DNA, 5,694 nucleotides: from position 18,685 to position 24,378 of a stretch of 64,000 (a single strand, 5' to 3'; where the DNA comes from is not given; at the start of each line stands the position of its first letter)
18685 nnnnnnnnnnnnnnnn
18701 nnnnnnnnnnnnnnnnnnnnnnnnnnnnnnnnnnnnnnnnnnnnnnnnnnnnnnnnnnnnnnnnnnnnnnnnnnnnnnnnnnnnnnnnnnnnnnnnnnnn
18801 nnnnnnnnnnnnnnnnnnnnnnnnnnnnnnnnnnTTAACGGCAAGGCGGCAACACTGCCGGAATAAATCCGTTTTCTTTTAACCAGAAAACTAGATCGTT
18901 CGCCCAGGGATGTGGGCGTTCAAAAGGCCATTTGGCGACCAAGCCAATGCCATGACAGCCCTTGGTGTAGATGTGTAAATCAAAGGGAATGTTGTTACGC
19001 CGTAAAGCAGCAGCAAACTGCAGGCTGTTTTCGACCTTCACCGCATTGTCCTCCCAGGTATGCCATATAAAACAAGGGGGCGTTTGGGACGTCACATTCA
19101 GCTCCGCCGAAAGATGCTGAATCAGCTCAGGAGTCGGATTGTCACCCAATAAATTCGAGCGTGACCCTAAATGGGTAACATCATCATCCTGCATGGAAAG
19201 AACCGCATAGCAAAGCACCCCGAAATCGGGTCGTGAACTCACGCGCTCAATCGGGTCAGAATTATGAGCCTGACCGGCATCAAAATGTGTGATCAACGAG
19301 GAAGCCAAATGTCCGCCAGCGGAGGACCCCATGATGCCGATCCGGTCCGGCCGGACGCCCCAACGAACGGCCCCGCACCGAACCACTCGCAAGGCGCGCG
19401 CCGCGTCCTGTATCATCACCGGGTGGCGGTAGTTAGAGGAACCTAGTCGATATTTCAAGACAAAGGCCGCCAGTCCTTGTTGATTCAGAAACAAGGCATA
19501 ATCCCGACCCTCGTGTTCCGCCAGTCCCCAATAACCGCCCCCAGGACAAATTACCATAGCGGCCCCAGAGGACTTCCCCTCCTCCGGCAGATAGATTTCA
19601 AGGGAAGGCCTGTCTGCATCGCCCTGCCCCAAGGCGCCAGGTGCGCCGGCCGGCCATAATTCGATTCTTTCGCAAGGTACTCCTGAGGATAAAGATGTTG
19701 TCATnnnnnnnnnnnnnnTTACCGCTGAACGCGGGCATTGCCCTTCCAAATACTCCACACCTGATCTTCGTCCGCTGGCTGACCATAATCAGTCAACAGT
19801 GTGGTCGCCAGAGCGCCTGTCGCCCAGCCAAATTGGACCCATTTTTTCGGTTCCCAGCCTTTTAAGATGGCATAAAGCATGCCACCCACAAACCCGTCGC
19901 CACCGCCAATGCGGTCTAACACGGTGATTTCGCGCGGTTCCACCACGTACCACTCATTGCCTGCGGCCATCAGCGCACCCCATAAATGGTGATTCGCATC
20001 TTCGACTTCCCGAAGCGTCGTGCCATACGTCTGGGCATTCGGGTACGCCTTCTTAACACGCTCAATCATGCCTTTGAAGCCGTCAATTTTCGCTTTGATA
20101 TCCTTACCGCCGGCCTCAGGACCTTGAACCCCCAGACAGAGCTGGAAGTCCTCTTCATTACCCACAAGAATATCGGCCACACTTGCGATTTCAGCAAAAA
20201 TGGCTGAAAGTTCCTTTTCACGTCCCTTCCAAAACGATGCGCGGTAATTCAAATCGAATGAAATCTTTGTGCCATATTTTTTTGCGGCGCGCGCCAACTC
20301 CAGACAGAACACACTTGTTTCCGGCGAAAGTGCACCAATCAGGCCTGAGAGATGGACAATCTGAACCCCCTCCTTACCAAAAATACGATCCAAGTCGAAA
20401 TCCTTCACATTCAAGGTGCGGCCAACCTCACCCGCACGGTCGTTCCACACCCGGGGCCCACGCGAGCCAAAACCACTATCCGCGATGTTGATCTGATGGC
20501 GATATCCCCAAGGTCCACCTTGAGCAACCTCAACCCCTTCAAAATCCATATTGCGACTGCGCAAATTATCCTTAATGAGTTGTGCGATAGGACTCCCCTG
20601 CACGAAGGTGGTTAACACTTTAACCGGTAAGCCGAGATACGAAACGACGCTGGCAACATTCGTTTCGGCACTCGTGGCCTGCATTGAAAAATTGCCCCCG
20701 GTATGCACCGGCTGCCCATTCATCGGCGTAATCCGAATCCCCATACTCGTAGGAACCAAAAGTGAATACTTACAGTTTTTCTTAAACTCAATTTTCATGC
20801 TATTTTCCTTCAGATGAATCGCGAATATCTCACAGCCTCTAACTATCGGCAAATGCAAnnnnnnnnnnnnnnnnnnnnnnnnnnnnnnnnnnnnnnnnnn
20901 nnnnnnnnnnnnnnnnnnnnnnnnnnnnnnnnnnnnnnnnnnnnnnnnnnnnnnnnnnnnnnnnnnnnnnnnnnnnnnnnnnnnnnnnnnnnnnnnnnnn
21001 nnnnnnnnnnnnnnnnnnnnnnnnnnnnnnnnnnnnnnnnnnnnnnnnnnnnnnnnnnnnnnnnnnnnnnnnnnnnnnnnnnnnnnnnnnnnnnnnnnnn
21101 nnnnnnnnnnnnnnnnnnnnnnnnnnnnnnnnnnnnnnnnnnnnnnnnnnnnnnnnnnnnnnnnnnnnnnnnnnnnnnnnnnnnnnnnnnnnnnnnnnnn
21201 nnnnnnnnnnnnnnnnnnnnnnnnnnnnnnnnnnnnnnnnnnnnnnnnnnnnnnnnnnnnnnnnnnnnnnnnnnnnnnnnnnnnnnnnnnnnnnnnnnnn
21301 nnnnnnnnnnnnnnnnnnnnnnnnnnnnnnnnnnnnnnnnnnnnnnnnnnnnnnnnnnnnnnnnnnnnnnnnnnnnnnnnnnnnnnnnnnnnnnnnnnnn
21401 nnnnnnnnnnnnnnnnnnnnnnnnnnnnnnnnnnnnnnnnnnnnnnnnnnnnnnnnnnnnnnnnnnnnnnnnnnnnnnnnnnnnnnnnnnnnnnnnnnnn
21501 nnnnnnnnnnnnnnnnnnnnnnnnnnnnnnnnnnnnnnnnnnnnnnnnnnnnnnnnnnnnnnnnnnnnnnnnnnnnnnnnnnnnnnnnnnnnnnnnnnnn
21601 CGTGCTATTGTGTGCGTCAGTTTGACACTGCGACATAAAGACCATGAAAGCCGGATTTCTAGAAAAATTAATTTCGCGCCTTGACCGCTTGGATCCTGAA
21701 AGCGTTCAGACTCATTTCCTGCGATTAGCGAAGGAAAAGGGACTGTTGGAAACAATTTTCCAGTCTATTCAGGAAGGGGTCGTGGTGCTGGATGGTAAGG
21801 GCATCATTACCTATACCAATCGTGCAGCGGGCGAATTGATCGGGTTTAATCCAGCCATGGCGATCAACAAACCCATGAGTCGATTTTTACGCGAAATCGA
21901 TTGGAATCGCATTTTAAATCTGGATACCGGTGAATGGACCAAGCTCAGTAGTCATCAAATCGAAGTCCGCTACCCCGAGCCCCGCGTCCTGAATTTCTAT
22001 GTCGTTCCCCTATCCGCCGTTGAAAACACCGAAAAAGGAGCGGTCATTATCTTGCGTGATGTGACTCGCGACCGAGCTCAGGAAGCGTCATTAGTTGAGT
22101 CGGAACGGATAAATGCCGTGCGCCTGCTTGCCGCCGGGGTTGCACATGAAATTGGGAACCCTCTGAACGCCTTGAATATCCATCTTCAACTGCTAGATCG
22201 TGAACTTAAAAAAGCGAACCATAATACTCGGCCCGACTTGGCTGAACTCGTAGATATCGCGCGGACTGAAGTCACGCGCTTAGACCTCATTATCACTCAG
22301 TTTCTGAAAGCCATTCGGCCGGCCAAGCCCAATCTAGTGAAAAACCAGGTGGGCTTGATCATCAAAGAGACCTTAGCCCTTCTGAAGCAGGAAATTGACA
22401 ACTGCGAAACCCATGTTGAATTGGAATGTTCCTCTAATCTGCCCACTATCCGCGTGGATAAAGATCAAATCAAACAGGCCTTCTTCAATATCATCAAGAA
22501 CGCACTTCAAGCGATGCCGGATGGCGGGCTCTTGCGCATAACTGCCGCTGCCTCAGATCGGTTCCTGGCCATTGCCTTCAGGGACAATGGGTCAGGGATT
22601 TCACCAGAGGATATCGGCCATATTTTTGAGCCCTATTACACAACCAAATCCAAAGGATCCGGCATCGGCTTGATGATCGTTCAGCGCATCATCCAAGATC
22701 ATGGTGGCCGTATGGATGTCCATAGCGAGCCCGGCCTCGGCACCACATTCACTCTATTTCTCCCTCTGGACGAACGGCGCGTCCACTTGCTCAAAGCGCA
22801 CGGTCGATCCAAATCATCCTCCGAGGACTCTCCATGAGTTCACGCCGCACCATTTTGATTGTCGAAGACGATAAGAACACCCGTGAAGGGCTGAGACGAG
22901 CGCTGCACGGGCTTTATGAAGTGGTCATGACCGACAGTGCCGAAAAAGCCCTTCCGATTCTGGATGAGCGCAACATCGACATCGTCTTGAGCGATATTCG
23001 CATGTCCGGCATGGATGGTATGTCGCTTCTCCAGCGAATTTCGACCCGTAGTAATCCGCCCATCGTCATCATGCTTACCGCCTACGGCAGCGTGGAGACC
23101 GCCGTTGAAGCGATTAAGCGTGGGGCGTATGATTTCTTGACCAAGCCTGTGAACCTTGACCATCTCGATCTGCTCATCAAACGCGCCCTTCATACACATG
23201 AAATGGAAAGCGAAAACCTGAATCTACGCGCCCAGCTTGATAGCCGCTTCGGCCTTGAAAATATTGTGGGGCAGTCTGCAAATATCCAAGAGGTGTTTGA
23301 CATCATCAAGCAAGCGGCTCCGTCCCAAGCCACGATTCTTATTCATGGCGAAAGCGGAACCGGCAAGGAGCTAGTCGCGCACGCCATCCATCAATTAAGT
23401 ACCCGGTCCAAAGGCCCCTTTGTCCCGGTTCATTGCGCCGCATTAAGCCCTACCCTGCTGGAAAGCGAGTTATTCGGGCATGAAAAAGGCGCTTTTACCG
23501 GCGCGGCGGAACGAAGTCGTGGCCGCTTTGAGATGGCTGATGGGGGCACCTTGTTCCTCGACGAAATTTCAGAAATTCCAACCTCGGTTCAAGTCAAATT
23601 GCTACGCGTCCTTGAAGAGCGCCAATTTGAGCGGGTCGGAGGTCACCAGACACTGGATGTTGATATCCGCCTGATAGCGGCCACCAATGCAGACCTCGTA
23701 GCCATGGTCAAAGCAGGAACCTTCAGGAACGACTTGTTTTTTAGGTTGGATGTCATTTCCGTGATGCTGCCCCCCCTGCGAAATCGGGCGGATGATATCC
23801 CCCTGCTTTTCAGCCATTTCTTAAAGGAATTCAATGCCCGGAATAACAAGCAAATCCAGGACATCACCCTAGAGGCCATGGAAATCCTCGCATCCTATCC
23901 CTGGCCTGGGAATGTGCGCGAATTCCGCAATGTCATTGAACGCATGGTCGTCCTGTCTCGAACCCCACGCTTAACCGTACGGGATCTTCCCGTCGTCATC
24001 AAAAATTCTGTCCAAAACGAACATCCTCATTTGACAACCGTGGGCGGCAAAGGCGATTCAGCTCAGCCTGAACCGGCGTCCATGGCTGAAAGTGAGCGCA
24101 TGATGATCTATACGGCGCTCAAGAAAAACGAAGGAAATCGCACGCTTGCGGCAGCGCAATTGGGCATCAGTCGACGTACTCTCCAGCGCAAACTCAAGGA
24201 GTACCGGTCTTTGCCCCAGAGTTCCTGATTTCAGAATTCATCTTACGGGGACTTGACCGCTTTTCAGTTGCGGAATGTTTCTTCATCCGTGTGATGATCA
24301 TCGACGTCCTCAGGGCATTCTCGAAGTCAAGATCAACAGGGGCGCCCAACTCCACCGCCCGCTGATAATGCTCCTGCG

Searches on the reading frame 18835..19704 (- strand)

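Call 49: search_protein_families(library=pfam, proteins=[window:18835-19704:-], max_evalue=0.0001)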
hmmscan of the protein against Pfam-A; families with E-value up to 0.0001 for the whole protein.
window:18835-19704:- (289 aa): 4 families
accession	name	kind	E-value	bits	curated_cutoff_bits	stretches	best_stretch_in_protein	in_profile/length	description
PF20434.5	BD-FAE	-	1.2e-22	80.9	26.8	1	35-234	1-215/215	BD-FAE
PF00326.27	Peptidase_S9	-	8.7e-13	48.7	22.6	1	187-254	120-190/213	Prolyl oligopeptidase family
PF07859.19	Abhydrolase_3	-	4.1e-11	43.5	25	1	72-251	24-206/210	alpha/beta hydrolase fold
PF00135.34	COesterase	-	2.6e-06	27.1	27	1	34-140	87-203/515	Carboxylesterase family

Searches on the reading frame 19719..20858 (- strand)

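Call 49: search_protein_families(library=pfam, proteins=[window:19719-20858:-], max_evalue=0.0001)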
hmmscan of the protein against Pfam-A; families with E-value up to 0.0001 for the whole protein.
window:19719-20858:- (379 aa): 1 family
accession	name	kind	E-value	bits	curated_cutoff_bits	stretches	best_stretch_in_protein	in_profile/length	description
PF00294.29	PfkB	-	1.5e-22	80.8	25.8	1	51-353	25-291/302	pfkB family carbohydrate kinase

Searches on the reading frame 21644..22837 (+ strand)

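Call 49: search_protein_families(library=pfam, proteins=[window:21644-22837:+], max_evalue=0.0001)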
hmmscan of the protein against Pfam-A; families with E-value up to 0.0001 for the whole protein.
window:21644-22837:+ (397 aa): 6 families
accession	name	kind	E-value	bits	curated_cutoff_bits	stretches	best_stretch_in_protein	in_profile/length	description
PF02518.31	HATPase_c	-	5.8e-27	94.8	26.4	1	272-376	2-110/111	Histidine kinase-, DNA gyrase B-, and HSP90-like ATPase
PF00989.32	PAS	-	6.6e-10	39.4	22.6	1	35-86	3-54/113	PAS fold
PF08448.16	PAS_4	-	1.5e-09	38.5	23.1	1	39-144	1-109/110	PAS fold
PF00512.31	HisKA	-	1.5e-09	38.2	26.9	1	160-221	3-58/66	His Kinase A (phospho-acceptor) domain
PF13188.13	PAS_8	-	5.7e-07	29.7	21.8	1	34-89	2-54/65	PAS domain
PF13426.13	PAS_9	-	1.3e-05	25.9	27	1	44-141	2-102/103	PAS domain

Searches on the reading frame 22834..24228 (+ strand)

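Call 49: search_protein_families(library=pfam, proteins=[window:22834-24228:+], max_evalue=0.0001)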
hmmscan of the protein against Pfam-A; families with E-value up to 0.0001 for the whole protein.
window:22834-24228:+ (464 aa): 11 families
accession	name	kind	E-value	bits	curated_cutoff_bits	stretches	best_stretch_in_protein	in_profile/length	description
PF00158.32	Sigma54_activat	-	4.6e-71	238.4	20.2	1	144-310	1-167/168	Sigma-54 interaction domain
PF25601.1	AAA_lid_14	-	1.8e-27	95.4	27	1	316-398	1-83/87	AAA+ ATPase lid domain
PF00072.30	Response_reg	-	2.4e-27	95.7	30.2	1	7-113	1-108/111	Response regulator receiver domain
PF14532.12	Sigma54_activ_2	-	2.5e-21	76.8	25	1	145-315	1-138/138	Sigma-54 interaction domain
PF02954.25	HTH_8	-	1.1e-14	54.3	22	1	417-457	2-42/42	Bacterial regulatory protein, Fis family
PF07728.20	AAA_5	-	1e-09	38.9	22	1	168-285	2-122/139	AAA domain (dynein-related subfamily)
PF01078.27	Mg_chelatase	-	4.1e-07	30.1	20.3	0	223-286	93-158/207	Magnesium chelatase, subunit ChlI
PF07724.20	AAA_2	-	2.8e-05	24.7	27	1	166-293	4-132/166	AAA domain (Cdc48 subfamily)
PF20030.5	bpMoxR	-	4.9e-05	22.9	27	0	151-285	17-144/205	MoxR domain in the MoxR-vWA-beta-propeller ternary systems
PF13191.12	AAA_16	-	6.1e-05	24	32.6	0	144-220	2-85/167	AAA ATPase domain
PF00004.35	AAA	-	8.3e-05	23.5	21.2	0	168-286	1-110/131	ATPase family associated with various cellular activities (AAA)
